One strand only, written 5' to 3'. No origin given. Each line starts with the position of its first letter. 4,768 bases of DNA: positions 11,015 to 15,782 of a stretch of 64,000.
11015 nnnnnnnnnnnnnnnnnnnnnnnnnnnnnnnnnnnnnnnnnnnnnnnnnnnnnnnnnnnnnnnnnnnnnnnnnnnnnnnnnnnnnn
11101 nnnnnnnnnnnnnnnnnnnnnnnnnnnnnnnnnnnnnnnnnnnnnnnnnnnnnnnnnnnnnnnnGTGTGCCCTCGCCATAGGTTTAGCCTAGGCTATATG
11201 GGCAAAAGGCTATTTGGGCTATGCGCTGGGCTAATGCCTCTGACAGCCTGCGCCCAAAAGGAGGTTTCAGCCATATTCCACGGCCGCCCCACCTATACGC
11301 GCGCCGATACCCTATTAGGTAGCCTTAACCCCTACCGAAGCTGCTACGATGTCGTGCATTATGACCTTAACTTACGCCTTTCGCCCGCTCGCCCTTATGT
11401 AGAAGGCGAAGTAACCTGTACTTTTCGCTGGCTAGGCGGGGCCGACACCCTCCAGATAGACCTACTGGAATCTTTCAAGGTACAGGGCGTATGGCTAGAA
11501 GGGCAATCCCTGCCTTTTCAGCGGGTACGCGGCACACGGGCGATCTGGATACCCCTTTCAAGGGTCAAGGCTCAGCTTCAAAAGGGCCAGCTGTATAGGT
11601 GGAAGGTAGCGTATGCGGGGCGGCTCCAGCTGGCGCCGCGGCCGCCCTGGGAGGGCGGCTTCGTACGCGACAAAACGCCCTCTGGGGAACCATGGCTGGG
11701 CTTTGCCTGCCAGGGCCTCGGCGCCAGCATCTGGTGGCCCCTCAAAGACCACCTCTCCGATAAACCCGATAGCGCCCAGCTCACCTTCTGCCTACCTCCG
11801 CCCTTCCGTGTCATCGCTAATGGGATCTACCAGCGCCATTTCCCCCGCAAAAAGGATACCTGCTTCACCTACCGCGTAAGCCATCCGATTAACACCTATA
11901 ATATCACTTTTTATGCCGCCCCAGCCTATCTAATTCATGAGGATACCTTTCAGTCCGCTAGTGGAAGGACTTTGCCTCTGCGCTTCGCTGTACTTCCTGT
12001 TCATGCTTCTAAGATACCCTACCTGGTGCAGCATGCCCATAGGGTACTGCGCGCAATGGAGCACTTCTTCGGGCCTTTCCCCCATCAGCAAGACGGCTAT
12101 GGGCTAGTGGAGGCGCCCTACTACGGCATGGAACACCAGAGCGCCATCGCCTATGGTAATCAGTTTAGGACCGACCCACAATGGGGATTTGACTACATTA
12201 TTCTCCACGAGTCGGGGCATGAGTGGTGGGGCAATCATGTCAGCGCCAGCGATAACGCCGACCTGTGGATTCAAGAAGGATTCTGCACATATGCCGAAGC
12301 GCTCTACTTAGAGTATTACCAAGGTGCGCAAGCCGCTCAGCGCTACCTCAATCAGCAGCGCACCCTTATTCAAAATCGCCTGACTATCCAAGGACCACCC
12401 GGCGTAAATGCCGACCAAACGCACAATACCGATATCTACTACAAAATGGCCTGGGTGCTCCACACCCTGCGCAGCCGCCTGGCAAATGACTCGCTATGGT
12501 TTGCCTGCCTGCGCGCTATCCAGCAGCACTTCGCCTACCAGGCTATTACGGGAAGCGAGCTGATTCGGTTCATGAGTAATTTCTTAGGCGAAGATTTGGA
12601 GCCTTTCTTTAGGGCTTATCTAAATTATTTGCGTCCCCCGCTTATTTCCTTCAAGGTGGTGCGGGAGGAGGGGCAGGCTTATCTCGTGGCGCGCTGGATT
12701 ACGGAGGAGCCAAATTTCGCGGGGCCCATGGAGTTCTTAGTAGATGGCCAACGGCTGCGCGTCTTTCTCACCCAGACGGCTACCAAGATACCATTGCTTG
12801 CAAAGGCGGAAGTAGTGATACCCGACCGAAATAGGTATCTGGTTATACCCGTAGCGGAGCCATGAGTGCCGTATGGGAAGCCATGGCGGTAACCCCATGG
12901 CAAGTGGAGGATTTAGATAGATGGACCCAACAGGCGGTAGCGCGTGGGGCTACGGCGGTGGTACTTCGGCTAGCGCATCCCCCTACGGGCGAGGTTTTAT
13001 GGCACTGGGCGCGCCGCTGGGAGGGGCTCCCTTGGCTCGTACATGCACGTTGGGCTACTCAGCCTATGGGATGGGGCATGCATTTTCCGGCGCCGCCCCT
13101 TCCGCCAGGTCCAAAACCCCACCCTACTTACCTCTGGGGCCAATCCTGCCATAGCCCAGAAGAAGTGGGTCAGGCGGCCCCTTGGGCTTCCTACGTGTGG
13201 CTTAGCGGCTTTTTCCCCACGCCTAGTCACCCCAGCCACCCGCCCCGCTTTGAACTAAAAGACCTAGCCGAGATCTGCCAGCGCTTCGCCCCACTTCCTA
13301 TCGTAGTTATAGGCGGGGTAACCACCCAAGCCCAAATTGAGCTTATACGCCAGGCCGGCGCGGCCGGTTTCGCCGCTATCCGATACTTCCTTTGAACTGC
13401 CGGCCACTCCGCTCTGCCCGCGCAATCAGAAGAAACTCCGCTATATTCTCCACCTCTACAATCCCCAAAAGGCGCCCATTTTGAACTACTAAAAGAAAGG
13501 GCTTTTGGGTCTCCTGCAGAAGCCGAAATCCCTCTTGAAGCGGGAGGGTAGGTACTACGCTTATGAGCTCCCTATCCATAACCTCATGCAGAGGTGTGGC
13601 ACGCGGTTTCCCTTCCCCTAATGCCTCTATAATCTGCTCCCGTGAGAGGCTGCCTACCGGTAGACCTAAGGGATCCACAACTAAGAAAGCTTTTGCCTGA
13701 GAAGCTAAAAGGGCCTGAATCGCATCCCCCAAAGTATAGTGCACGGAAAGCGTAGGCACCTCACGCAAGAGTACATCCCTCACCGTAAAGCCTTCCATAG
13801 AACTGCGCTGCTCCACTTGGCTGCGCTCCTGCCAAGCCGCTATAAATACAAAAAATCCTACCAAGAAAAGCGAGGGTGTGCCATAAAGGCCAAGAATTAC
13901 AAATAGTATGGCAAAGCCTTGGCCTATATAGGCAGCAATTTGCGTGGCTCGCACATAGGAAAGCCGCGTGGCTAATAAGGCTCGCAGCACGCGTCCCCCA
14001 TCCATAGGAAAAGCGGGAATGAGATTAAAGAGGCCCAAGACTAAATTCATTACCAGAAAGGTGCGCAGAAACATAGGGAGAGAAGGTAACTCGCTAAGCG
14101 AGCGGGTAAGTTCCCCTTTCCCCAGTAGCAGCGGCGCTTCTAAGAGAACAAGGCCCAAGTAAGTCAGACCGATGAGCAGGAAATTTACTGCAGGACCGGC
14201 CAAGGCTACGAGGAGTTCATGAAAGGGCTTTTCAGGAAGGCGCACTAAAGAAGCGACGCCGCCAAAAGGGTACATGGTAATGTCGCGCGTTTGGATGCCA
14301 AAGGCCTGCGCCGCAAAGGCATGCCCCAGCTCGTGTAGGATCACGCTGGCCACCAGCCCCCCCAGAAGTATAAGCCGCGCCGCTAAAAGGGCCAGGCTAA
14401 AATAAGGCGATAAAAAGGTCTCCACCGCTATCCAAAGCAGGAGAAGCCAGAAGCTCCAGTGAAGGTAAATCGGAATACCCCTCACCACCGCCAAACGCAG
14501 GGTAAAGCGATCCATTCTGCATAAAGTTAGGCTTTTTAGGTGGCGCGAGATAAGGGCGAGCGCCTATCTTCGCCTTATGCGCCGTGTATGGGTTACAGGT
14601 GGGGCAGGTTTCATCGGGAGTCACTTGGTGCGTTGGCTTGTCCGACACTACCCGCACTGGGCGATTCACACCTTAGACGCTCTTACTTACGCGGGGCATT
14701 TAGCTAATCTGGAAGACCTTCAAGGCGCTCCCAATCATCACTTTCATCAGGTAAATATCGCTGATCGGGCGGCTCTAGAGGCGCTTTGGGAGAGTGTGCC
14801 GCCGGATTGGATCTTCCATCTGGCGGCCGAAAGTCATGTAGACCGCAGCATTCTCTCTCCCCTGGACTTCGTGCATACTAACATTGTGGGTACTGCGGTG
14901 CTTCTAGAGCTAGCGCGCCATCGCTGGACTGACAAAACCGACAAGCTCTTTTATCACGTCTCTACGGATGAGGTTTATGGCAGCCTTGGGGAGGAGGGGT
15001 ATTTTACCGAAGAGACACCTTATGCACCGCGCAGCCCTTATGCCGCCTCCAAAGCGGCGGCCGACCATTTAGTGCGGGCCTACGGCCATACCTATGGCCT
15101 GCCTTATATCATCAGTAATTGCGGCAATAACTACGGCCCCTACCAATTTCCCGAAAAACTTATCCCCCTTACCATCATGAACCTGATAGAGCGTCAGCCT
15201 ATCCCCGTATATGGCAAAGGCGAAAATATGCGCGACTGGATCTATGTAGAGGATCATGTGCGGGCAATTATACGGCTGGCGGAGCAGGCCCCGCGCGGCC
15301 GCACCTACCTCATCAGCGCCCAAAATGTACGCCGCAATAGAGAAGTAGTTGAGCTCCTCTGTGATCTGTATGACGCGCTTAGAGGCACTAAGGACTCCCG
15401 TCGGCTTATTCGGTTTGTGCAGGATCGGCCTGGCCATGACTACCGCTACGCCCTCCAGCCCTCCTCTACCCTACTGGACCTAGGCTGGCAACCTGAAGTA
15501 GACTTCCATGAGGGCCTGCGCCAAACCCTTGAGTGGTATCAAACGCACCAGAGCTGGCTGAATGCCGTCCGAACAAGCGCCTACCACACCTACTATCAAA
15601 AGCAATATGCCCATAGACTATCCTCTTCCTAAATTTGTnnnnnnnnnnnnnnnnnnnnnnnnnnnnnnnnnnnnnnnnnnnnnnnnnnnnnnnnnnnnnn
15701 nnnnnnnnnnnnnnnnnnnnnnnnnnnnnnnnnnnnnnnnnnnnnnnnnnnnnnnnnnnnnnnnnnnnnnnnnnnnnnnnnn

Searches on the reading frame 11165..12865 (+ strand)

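Call 16: search_protein_families(library=pfam, proteins=[window:11165-12865:+], max_evalue=0.001)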
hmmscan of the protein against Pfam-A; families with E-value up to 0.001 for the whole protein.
window:11165-12865:+ (566 aa): 1 family
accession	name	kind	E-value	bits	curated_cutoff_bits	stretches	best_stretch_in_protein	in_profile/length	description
PF01433.26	Peptidase_M1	-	3.2e-15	56.8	27.7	1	341-485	66-218/218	Peptidase family M1 domain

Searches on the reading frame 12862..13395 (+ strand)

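Call 16: search_protein_families(library=pfam, proteins=[window:12862-13395:+], max_evalue=0.001)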
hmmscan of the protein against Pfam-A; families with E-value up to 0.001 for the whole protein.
window:12862-13395:+ (177 aa): 1 family
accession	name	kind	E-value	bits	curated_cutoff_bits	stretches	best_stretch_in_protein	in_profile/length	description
PF02581.23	TMP-TENI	-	4.8e-16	59.1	27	1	16-174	12-178/180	Thiamine monophosphate synthase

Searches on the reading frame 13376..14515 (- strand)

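Call 16: search_protein_families(library=pfam, proteins=[window:13376-14515:-], max_evalue=0.001)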
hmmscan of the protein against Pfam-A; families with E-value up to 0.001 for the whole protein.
window:13376-14515:- (379 aa): 3 families
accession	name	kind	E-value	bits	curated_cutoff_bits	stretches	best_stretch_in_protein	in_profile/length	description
PF02163.28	Peptidase_M50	-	1.1e-22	81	27.2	1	52-204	4-220/221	Peptidase family M50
PF00571.33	CBS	-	1.4e-12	48.2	24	1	311-362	3-55/57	CBS domain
PF13398.12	Peptidase_M50B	-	0.00027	21.2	26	1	49-116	16-83/201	Peptidase M50B-like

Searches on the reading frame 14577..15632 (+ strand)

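Call 16: search_protein_families(library=pfam, proteins=[window:14577-15632:+], max_evalue=0.001)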
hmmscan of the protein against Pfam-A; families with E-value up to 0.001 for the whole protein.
window:14577-15632:+ (351 aa): 7 families
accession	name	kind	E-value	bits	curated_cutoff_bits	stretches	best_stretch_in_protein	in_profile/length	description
PF16363.11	GDP_Man_Dehyd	-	4.7e-83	279.8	27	1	6-317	2-332/332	GDP-mannose 4,6 dehydratase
PF01370.27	Epimerase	-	2.6e-67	227.2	20.9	1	5-246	2-239/240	NAD dependent epimerase/dehydratase family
PF01073.25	3Beta_HSD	-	6.1e-16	58.7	22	1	6-235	2-228/280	3-beta hydroxysteroid dehydrogenase/isomerase family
PF07993.18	NAD_binding_4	-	1.4e-13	51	20.1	1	77-183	90-205/258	Male sterility protein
PF04321.23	RmlD_sub_bind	-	3.1e-13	49.9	27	1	3-172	2-142/287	RmlD substrate binding domain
PF02719.21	Polysacc_synt_2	-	2e-11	44.1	20.2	1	4-131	1-129/293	Polysaccharide biosynthesis protein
PF00106.31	adh_short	-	0.00069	19.6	26.6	0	147-173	141-167/195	short chain dehydrogenase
